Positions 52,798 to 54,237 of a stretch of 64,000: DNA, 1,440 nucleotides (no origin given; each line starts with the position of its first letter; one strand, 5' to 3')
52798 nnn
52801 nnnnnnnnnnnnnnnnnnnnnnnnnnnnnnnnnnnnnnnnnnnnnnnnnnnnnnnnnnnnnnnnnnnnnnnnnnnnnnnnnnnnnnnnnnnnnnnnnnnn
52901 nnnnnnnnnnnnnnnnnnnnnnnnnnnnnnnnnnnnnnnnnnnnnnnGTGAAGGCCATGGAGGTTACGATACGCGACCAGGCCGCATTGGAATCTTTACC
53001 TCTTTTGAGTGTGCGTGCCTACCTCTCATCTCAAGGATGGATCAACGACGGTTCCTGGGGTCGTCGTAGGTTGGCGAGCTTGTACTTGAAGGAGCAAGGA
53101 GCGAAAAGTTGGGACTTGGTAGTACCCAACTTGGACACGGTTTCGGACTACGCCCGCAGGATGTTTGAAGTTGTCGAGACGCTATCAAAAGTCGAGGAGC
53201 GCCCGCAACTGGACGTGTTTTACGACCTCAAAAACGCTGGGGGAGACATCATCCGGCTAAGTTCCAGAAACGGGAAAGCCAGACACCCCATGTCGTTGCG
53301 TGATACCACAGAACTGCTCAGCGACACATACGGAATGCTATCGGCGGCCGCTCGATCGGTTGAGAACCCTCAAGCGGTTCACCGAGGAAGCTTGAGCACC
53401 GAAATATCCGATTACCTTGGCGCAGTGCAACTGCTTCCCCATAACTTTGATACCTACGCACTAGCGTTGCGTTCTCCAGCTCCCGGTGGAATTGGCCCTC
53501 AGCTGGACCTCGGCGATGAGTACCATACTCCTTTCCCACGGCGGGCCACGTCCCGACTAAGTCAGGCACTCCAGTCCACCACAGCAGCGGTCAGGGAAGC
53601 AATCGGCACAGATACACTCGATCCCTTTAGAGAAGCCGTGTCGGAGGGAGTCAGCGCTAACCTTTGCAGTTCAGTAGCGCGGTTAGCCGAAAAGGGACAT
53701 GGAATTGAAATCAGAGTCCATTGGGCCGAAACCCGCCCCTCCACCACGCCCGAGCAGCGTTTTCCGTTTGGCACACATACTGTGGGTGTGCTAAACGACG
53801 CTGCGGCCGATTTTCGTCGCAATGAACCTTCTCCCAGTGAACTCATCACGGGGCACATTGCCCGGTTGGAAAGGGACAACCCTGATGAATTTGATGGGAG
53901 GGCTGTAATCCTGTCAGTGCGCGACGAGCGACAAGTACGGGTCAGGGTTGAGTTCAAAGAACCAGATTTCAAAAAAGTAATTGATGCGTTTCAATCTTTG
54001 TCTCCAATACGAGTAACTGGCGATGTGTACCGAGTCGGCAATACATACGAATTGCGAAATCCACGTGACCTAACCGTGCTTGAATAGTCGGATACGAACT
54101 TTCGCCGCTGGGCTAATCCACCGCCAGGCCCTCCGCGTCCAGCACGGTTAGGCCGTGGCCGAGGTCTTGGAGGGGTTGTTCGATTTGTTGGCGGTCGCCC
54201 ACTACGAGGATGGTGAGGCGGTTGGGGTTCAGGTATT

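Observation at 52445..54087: Candidate undescribed two-gene conflict system: DUF4365-like nuclease plus an orphan 379-aa partner inserted after rph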

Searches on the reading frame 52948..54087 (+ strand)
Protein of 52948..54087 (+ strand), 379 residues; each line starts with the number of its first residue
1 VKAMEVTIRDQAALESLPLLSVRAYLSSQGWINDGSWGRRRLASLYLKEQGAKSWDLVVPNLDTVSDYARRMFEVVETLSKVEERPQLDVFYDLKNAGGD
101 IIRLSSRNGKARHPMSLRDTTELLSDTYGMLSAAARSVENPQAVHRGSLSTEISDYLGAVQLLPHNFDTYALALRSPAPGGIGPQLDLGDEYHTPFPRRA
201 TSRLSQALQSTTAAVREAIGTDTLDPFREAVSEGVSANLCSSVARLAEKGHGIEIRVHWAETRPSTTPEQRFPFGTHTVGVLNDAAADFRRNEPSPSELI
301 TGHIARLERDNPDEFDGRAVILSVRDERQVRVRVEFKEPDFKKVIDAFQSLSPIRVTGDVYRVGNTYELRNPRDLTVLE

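Call 3: search_protein_families(library=pfam, proteins=[window:52948-54087:+], max_evalue=1)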
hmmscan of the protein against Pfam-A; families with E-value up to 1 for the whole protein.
window:52948-54087:+ (379 aa): 1 family
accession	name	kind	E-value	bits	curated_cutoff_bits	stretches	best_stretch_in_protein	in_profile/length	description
PF02494.22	HYR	-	0.098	13.4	21.7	0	329-366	22-59/81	HYR domain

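Call 4: search_protein_families(library=padloc, proteins=[window:52948-54087:+], max_evalue=1)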
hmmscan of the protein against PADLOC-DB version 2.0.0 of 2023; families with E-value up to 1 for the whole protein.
window:52948-54087:+ (379 aa): 33 families (the best 25 are shown)
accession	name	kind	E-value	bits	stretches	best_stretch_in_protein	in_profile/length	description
PDLC04298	PDC-M02B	-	1.4e-95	318.4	1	4-378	1-374/380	-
PDLC04335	PDC-M02B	-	3.2e-67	224.9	1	15-372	4-355/364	-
PDLC04304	PDC-M02B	-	7.9e-60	200.9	1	4-378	1-380/383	-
PDLC04330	PDC-M02B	-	1.2e-47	160.5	1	12-378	7-369/375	-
PDLC04303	PDC-M02B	-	5.5e-42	142.1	1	4-377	1-382/383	-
PDLC04317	PDC-M02B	-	2.1e-40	136.8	1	22-378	20-368/396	-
PDLC04301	PDC-M02B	-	2.2e-37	126.9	1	13-377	7-376/378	-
PDLC04308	PDC-M02B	-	5.6e-36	122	1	14-373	13-376/391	-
PDLC04311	PDC-M02B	-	1.4e-35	121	1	21-362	12-357/384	-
PDLC04331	PDC-M02B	-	4.5e-35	119.3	1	5-371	7-361/389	-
PDLC04323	PDC-M02B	-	2e-33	113.5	1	13-378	9-372/374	-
PDLC04310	PDC-M02B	-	5.6e-30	102.3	2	198-378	192-370/394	-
PDLC04329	PDC-M02B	-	9e-29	98.3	1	21-363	11-359/377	-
PDLC04307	PDC-M02B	-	9.9e-29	98.5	1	17-376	11-366/373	-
PDLC04300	PDC-M02B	-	1.1e-26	91.5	1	22-379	19-370/373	-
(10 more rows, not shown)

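Call 5: search_protein_families(library=ncbifam, proteins=[window:52948-54087:+], max_evalue=1)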
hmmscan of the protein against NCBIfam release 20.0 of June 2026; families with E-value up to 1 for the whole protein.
window:52948-54087:+ (379 aa): 0 families

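Call 13: find_homologous_proteins(query=window:52948-54084:+, max_evalue=0.001)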
Query window:52948-54084:+ (379 aa): 122 proteins with E <= 0.001 among 8000 candidates; the best 120 are listed.
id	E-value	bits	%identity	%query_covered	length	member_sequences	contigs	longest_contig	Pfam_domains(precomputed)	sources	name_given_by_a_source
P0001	6.1e-247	837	100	99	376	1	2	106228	-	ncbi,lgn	-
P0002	3.3e-176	604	71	98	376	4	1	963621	-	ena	-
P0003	4.0e-176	604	72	99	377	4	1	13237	-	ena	-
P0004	5.0e-174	597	71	99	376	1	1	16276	-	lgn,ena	-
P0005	5.2e-173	593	70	99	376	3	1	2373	-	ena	-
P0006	2.0e-172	591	71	99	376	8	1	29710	-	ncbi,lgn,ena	-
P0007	2.4e-167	575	68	99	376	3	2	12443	-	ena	-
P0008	3.0e-129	449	56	99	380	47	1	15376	-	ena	-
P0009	3.9e-124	433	53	99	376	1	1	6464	-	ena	-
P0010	2.6e-123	430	52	99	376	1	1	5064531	-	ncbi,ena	-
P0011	6.7e-123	429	53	99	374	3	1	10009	-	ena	-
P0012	8.7e-123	428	53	99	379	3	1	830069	-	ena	-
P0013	1.4e-122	427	54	99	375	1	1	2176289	-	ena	-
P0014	6.7e-122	425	53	99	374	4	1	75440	-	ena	-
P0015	5.5e-121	422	53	99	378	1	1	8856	-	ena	-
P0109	1.3e-42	164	32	97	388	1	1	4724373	-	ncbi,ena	-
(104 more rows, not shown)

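Call 14: find_encoding_contigs(protein=P0001, flank=6000, max_places=4)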
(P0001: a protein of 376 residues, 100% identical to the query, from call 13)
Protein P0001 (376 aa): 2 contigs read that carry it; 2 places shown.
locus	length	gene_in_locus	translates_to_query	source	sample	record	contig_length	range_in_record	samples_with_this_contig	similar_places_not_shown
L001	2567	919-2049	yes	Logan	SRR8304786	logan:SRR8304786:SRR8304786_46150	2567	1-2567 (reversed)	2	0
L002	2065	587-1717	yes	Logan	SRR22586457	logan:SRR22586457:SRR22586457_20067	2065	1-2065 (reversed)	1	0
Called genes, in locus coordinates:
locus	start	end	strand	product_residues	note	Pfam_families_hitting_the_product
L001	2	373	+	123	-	?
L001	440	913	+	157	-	PF14280:DUF4365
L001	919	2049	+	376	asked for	-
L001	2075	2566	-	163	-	?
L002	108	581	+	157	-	PF14280:DUF4365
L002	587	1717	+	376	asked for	-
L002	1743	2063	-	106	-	?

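Call 15: find_encoding_contigs(protein=P0002, flank=6000, max_places=3)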
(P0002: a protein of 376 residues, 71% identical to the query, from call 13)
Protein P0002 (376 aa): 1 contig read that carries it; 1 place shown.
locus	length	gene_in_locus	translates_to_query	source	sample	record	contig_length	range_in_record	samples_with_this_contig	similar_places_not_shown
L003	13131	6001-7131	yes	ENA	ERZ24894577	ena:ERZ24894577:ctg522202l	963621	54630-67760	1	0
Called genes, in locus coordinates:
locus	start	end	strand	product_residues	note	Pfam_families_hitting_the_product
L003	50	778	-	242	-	PF01545:Cation_efflux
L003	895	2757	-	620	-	PF01012:ETF, PF00766:ETF_alpha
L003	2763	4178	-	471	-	PF17767:NAPRTase_N, PF04095:NAPRTase, PF17956:NAPRTase_C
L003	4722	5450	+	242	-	PF01138:RNase_PH, PF03725:RNase_PH_C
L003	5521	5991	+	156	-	PF14280:DUF4365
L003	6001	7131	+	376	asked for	-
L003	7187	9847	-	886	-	PF00675:Peptidase_M16, PF05193:Peptidase_M16_C, PF00675:Peptidase_M16, PF05193:Peptidase_M16_C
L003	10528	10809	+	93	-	-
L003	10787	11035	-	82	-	-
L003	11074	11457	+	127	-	-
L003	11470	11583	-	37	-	-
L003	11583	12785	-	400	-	PF25296:Decapeptide (faint), PF13576:Pentapeptide_3 (faint), PF00805:Pentapeptide, PF13599:Pentapeptide_4, PF00805:Pentapeptide, PF13676:TIR_2 (weak)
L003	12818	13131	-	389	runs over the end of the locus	PF00296:Bac_luciferase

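Call 22: find_encoding_contigs(protein=P0010, flank=8000, max_places=2)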
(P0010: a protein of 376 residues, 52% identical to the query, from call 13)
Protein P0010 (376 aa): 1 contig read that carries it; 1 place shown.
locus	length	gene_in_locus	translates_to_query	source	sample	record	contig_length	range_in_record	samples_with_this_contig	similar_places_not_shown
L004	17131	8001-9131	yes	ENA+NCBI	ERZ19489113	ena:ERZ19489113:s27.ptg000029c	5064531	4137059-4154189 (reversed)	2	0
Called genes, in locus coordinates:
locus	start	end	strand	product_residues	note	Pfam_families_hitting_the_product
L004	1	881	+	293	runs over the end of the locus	PF22626:LysX_preATP_grasp, PF02786:CPSase_L_D2 (weak), PF08443:RimK, PF13549:ATP-grasp_5 (weak)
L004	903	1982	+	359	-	PF01118:Semialdhyde_dh, PF22698:Semialdhyde_dhC_1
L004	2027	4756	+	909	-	PF02384:N6_Mtase (faint)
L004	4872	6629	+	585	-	PF13289:SIR2_2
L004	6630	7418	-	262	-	PF01609:DDE_Tnp_1, PF13612:DDE_Tnp_1_3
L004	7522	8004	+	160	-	PF14280:DUF4365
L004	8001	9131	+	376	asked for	-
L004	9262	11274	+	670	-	-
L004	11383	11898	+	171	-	-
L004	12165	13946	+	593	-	PF00664:ABC_membrane, PF00005:ABC_tran, PF02463:SMC_N (faint)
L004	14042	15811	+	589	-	PF00664:ABC_membrane, PF00005:ABC_tran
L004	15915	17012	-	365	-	PF19220:Rod_CreS (faint)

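Call 23: find_encoding_contigs(protein=P0109, flank=8000, max_places=2)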
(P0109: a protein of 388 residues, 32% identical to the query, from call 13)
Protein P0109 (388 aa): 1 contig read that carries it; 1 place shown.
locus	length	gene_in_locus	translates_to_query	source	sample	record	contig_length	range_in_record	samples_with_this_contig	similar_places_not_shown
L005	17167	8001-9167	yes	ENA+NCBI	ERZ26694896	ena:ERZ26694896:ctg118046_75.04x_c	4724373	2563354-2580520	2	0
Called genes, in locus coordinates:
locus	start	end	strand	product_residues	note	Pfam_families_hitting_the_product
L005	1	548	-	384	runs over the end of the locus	PF02163:Peptidase_M50, PF17820:PDZ_6 (weak)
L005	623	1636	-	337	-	PF13855:LRR_8 (faint), PF23598:LRR_14 (weak)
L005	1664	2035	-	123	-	-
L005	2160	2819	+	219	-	-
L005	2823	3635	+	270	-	-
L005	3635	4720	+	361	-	-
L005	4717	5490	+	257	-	-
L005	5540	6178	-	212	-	-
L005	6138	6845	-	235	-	-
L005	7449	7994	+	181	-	PF14280:DUF4365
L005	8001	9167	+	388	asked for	-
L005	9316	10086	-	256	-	-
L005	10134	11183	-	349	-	PF08843:AbiEii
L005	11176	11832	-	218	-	PF19570:DUF6088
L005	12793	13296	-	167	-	-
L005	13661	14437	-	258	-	PF01695:IstB_IS21, PF00308:Bac_DnaA (weak)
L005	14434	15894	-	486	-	PF27155:Y4rL_C, PF00665:rve (weak), PF22483:Mu-transpos_C_2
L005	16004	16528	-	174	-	PF02511:Thy1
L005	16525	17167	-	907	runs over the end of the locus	PF14284:PcfJ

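Call 25: predict_structure(alignment_id=A1)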
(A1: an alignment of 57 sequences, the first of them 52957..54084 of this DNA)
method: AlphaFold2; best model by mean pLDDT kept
length: 376 residues; sequences in the alignment: 57
mean_pLDDT: 88.6   pTM: 0.82
mean pLDDT of the five models: 88.6, 88.6, 88.5, 85.8, 85.6
residues with pLDDT >= 90: 248; 70-90: 103; 50-70: 15; < 50: 10
segments of 3 or more residues with pLDDT < 50: 179-188
pLDDT, mean of each block of 10 residues (from residue 1): 79 91 91 86 89 91 91 94 91 91 73 89 97 95 91 94 80 74 46 92 97 95 96 98 94 90 83 96 92 90 80 89 86 92 92 93 91 91
secondary structure, 60 per line:
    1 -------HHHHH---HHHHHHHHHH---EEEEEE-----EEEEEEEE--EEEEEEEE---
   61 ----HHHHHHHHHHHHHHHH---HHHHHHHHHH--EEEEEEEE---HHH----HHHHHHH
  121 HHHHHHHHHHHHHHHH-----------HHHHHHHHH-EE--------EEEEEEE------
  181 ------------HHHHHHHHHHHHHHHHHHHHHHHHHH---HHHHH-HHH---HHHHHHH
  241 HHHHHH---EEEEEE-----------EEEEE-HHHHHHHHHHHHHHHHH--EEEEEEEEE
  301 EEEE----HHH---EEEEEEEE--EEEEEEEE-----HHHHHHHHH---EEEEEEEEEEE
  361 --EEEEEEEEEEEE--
elements in order: H8-12 H16-25 E29-34 E40-47 E50-57 H65-80 H84-93 E96-103 H114-136 H148-156 E168-174 H193-218 H222-226 H234-246 E250-255 E267-271 H273-289 E292-304 E315-322 E325-332 H338-346 E350-360 E363-374

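Call 29: fold_search(model_id=the predicted structure, library=pdb)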
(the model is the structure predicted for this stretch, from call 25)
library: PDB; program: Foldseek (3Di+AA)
matches with E <= 10: 709; with E <= 0.001: 0
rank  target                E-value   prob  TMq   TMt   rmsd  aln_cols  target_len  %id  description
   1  4gn3_N                2.3e-02  1.00  0.17  0.48   4.6        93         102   17  OBody AM1L10 bound to hen egg-white lysozyme (released 2013-08-21)
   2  4joi_A                3.4e-02  0.99  0.16  0.37   5.9        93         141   13  Crystal structure of the human telomeric Stn1-Ten1 complex (released 2013-05-29)
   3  4joi_B                3.6e-02  0.99  0.16  0.38   5.5        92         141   13  Crystal structure of the human telomeric Stn1-Ten1 complex (released 2013-05-29)
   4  4h02_E                4.0e-02  1.00  0.18  0.15   4.5        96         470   14  Crystal structure of P. falciparum Lysyl-tRNA synthetase (released 2013-05-01)
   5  9mj5_B                5.1e-02  1.00  0.17  0.29   3.8        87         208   16  Catalytic domain of human DNA polymerase alpha in complex with DNA and RPA (released 2025-02-19)
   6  8k9u_A                5.1e-02  0.99  0.17  0.14   4.5        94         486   14  Crystal structure of plasmodium LysRS complexing with ASP3026 derived LysRS inhibitor 2 (ADKI2) (released 2024-06-26)
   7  4gop_B                5.4e-02  0.99  0.16  0.41   4.0        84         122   10  Structure and Conformational Change of a Replication Protein A Heterotrimer Bound to ssDNA (released 2012-11-28)
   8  5zh2_A                5.7e-02  0.99  0.16  0.14   4.1        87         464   14  CRYSTAL STRUCTURE OF PfKRS WITH INHIBITOR CLADO-5 (released 2018-06-27)
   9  6hhv_A                5.7e-02  0.99  0.17  0.12   4.1        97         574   14  Structure of T. thermophilus AspRS in Complex with 5'-O-(N-(L-aspartyl)-sulfamoyl)N3-methyluridine (released 2019-12-18)
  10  6sjc_A                5.7e-02  0.99  0.17  0.12   4.1        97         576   14  Structure of T. thermophilus AspRS in Complex with 5'-O-(N-(L-aspartyl)-sulfamoyl)adenosine (released 2020-01-08)
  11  6sjc_B                6.7e-02  0.99  0.16  0.11   4.2       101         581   14  Structure of T. thermophilus AspRS in Complex with 5'-O-(N-(L-aspartyl)-sulfamoyl)adenosine (released 2020-01-08)
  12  8d0b_C                7.0e-02  0.98  0.15  0.40   4.4        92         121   16  Human CST-DNA polymerase alpha/primase preinitiation complex bound to 4xTEL-foldback template (released 2022-06-22)
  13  6w6w_D                7.4e-02  0.99  0.15  0.41   4.7        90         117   16  Cryo-EM structure of CST bound to telomeric single-stranded DNA (released 2020-06-03)
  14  6hhv_B                7.8e-02  0.98  0.16  0.11   4.2       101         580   14  Structure of T. thermophilus AspRS in Complex with 5'-O-(N-(L-aspartyl)-sulfamoyl)N3-methyluridine (released 2019-12-18)
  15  4pg3_C                7.8e-02  0.98  0.17  0.14   4.9        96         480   14  Crystal structure of KRS complexed with inhibitor (released 2014-07-16)
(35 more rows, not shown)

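Call 30: find_related_loci(query=A3, collection=genome_contigs, flank=8000)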
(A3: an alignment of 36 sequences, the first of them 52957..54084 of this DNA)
Query A3 (376 aa) in genome_contigs; peptide patterns used: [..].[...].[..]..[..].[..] (x = any residue, [..] = any of these).
58 stretches matched a pattern; 49 encode a relative of the query (tblastn E <= 1e-3); 49 distinct loci.
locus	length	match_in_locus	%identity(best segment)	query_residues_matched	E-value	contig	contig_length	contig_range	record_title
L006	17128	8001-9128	70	1-376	0e+0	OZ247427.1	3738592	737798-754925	MAG: Dehalococcoidia bacterium isolate b7f8797e-9f69-4263-9aa4-ebb5cb8f718b genome assembly, chromosome: 1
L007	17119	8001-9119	55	1-376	7e-129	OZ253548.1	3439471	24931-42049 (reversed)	MAG: Dehalococcoidia bacterium isolate 601e0476-adb4-49b6-be5a-42d8628e722d genome assembly, chromosome: 1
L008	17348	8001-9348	52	1-376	2e-124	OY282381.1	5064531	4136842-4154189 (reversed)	MAG: uncultured Caldilineaceae bacterium genome assembly, chromosome: 1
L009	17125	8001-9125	51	1-374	1e-122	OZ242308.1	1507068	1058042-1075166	MAG: Dehalococcoidia bacterium isolate 566077ff-fea0-4476-9990-131f9c0e49bb genome assembly, chromosome: 1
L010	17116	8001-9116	51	1-374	6e-122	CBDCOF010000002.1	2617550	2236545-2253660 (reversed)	MAG: Dehalococcoidia bacterium isolate f6db25fd-3272-4cc8-8767-510b53d0c936 genome assembly, contig: contig_2, whole gen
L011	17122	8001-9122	52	1-373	5e-120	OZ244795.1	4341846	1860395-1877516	MAG: Dehalococcoidia bacterium isolate 888037fe-99b5-4f1c-be9c-829ee1fba83a genome assembly, chromosome: 1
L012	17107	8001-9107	51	5-375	2e-119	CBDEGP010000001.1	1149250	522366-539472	MAG: Dehalococcoidia bacterium isolate d5c63d68-82bf-4002-88ac-25e9112c7103 genome assembly, contig: contig_1, whole gen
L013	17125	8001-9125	51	1-374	2e-119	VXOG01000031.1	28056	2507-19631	MAG: Chloroflexi bacterium isolate SB0662_bin_27 NODE_1628_length_28056_cov_39.610442, whole genome shotgun sequence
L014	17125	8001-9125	52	1-376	5e-119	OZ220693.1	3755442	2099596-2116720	MAG: Dehalococcoidia bacterium isolate bb874fd2-ee0c-4288-94b4-44cbacb43f92 genome assembly, chromosome: 1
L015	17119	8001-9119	50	1-375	7e-119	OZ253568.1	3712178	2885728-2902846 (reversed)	MAG: Chloroflexota bacterium isolate 9852bf67-dbb6-47f5-b8e9-49414f020392 genome assembly, chromosome: 1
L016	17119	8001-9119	50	1-375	1e-118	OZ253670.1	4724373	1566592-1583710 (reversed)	MAG: Dehalococcoidia bacterium isolate 155a0d70-3e07-4b03-9597-9394d1dc1036 genome assembly, chromosome: 1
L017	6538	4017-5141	52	1-374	2e-118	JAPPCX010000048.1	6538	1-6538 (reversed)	MAG: Chloroflexota bacterium isolate IRC4_bin_11 NODE_5355_length_6538_cov_13.9517, whole genome shotgun sequence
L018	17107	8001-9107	48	3-373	2e-116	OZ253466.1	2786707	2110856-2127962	MAG: Dehalococcoidia bacterium isolate 7f7fcc17-106b-4c1d-a8d7-7cf201ad70ef genome assembly, chromosome: 1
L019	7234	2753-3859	48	3-373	2e-116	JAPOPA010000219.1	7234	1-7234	MAG: Chloroflexota bacterium isolate APA_bin_48 c_000000167927, whole genome shotgun sequence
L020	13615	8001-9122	49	1-376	2e-114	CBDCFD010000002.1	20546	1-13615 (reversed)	MAG: Dehalococcoidia bacterium isolate 00984b42-5fdc-41aa-b48b-cfc3a05d4d85 genome assembly, contig: contig_2, whole gen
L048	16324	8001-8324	44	1-110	4e-23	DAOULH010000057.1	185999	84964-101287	MAG TPA_asm: Dehalococcoidia bacterium isolate S8_392 246958, whole genome shotgun sequence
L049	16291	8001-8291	46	1-99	7e-22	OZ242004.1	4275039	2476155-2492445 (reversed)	MAG: Dehalococcoidia bacterium isolate 6092164f-d889-4bea-886a-f75bca8a53ef genome assembly, chromosome: 1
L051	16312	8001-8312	45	1-106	8e-21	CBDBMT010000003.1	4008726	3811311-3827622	MAG: Dehalococcoidia bacterium isolate 1551c8a5-dc05-4db4-a2c2-06e96cfb4e9a genome assembly, contig: contig_3, whole gen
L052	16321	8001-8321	46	1-109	9e-21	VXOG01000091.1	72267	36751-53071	MAG: Chloroflexi bacterium isolate SB0662_bin_27 NODE_370_length_72267_cov_50.951975, whole genome shotgun sequence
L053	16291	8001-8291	36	1-99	6e-12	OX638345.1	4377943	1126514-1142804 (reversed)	MAG: uncultured Dehalococcoidia bacterium isolate 64bd3295-a2ac-4bb0-a587-f708157bf7f0 genome assembly, chromosome: 1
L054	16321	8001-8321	34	1-111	2e-9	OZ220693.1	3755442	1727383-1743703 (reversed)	MAG: Dehalococcoidia bacterium isolate bb874fd2-ee0c-4288-94b4-44cbacb43f92 genome assembly, chromosome: 1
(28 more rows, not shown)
